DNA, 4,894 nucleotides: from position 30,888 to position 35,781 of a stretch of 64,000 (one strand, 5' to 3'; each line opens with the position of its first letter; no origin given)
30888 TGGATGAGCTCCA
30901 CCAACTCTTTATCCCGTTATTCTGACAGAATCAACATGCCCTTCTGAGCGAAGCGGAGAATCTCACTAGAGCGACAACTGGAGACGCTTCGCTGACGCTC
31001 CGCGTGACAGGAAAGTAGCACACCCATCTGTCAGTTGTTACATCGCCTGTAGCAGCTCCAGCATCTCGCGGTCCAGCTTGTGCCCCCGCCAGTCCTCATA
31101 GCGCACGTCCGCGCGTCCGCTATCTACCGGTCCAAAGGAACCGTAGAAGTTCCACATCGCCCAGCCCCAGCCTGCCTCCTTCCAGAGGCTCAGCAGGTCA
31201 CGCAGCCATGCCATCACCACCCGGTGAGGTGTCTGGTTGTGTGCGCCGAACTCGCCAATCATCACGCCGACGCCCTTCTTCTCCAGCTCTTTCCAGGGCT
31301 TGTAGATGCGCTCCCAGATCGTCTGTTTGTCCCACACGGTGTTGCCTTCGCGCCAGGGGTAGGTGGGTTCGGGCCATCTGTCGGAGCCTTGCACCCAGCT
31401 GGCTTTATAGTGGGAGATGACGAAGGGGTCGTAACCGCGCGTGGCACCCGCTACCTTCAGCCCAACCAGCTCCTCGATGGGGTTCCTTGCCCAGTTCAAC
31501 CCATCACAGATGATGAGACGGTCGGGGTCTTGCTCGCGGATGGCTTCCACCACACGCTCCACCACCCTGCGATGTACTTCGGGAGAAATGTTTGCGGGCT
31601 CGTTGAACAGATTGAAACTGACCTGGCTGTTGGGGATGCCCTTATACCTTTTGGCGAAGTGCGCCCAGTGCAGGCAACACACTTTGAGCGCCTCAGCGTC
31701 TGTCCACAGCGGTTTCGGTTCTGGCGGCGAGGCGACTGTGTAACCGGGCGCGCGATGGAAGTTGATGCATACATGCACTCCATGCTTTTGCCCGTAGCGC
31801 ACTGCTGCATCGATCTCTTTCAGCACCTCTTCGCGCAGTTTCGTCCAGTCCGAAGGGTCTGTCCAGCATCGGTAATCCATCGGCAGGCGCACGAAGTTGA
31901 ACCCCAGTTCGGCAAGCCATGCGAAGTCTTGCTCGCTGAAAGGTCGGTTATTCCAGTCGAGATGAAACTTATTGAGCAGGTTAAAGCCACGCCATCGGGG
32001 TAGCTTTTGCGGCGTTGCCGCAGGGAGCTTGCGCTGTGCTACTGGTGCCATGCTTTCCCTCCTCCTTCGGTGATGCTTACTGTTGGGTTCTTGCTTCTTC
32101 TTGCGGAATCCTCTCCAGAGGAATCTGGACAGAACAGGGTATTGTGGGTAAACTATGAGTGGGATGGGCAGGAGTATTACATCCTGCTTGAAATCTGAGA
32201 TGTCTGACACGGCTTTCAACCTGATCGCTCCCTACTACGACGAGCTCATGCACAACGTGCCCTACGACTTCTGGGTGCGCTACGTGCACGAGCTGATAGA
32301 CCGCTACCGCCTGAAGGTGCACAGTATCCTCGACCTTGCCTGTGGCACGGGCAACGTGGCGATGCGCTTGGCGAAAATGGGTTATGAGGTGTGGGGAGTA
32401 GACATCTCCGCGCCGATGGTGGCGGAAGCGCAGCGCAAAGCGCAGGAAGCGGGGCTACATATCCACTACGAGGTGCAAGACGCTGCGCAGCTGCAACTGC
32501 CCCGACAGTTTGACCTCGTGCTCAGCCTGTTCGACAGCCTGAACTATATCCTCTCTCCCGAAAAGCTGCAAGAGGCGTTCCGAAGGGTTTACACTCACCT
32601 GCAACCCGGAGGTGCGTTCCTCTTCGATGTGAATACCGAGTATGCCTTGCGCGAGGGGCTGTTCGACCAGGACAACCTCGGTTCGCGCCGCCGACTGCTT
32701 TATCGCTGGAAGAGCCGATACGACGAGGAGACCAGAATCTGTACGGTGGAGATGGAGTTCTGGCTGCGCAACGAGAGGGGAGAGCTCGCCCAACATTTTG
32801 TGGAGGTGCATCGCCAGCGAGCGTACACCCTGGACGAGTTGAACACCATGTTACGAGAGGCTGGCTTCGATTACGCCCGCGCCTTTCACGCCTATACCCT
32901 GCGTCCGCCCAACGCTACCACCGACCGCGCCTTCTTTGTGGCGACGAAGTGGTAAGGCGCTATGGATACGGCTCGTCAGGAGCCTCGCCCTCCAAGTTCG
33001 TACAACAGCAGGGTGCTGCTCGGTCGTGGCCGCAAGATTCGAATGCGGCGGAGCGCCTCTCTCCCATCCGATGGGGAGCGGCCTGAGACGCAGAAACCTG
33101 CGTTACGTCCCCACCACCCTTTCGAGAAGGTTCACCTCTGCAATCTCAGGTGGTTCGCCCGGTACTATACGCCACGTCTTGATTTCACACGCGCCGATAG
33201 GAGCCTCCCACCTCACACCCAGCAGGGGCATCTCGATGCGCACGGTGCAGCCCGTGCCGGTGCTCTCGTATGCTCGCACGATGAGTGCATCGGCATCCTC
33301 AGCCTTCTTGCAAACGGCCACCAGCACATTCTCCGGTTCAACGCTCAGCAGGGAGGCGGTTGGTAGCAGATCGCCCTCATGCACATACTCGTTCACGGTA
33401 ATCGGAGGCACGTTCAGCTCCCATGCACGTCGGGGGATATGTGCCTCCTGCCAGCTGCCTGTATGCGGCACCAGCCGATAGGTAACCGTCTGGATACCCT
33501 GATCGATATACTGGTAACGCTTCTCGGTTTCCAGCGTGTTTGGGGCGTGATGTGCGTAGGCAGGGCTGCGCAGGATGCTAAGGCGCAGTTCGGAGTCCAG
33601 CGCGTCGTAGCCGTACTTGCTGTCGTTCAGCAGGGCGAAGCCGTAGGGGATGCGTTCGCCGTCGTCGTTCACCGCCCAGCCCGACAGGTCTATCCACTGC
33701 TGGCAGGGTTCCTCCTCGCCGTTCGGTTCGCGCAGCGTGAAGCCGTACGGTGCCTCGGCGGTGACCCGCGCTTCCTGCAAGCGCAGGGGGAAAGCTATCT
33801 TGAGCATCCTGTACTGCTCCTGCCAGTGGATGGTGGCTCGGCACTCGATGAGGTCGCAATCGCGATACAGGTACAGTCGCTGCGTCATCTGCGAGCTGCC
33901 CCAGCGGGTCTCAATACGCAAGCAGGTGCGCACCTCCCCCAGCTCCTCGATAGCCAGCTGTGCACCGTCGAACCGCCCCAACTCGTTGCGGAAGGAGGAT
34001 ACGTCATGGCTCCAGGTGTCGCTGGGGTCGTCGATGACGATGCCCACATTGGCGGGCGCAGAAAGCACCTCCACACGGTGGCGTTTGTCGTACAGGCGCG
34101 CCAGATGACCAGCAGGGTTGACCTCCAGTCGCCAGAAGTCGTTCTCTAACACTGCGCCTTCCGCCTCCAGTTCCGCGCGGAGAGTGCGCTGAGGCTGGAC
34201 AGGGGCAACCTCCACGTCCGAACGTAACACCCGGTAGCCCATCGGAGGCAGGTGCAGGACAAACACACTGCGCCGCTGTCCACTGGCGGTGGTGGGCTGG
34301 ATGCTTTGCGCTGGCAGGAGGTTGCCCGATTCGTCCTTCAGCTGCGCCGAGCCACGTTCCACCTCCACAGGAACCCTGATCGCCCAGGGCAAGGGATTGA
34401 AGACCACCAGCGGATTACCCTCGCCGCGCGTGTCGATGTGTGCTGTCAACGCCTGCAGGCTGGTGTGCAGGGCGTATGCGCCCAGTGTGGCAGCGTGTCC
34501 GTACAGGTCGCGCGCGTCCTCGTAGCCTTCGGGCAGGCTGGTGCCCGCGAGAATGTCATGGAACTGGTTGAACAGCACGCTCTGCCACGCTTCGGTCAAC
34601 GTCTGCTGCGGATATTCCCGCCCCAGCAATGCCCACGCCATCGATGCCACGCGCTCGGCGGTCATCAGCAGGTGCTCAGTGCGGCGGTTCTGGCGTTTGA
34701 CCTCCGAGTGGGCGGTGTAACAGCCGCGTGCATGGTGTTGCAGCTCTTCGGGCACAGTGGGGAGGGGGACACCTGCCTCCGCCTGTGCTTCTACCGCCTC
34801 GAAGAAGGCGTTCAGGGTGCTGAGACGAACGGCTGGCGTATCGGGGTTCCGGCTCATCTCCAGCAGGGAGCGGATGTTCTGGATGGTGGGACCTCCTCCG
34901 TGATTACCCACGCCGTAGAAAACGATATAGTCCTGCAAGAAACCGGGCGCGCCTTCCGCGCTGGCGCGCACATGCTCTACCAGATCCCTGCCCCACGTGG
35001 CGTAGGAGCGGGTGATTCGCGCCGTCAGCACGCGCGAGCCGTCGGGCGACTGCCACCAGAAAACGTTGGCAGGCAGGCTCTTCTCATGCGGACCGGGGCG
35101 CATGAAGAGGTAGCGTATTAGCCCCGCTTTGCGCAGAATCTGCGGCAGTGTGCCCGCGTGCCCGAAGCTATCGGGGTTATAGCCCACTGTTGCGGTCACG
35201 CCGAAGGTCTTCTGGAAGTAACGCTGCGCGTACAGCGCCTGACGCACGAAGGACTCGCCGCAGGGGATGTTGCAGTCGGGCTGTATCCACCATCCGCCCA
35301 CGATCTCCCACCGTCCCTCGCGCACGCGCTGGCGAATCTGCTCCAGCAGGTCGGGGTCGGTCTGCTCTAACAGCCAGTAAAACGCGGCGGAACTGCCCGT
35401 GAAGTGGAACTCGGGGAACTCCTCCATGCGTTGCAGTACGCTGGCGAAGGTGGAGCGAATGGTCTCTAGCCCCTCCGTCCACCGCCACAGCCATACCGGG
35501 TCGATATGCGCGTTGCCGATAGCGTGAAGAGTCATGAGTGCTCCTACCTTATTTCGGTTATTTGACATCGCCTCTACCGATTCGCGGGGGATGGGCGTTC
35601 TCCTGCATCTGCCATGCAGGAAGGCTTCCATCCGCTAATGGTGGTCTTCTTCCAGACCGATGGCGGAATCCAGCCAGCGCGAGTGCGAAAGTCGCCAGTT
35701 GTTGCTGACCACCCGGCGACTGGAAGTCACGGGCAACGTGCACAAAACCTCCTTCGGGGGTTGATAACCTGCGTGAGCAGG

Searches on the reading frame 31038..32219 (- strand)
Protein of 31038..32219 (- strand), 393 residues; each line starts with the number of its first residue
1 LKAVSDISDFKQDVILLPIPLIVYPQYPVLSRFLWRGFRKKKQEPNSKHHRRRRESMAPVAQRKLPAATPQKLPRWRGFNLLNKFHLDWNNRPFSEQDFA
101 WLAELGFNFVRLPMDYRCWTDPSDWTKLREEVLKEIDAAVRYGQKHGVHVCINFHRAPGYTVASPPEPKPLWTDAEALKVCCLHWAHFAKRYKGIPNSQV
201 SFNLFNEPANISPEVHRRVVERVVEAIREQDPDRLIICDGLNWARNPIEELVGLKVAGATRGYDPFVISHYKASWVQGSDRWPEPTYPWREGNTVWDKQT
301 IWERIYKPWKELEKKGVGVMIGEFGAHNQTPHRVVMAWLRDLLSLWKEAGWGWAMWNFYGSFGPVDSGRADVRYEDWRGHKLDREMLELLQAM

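Call 57: search_protein_families(library=pfam, proteins=[window:31038-32219:-], max_evalue=0.0001)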
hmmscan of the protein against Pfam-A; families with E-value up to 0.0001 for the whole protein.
window:31038-32219:- (393 aa): 1 family
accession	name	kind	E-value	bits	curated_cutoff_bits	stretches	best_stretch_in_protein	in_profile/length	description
PF00150.24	Cellulase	-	9.3e-27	94.6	23.5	1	76-358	10-268/272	Cellulase (glycosyl hydrolase family 5)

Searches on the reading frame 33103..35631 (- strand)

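Call 26: search_protein_families(library=pfam, proteins=[window:33103-35631:-], max_evalue=0.0001)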
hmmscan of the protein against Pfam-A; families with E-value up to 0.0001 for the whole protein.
window:33103-35631:- (842 aa): 3 families
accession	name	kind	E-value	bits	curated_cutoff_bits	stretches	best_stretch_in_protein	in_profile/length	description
PF01074.27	Glyco_hydro_38N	-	4.8e-63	213.5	25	1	34-284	1-260/270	Glycosyl hydrolases family 38 N-terminal domain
PF07748.19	Glyco_hydro_38C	-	4.9e-30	105.8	25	1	495-692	1-202/206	Glycosyl hydrolases family 38 C-terminal domain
PF09261.16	Alpha-mann_mid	-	1.1e-21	77.2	31.1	1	302-395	4-96/96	Alpha mannosidase middle domain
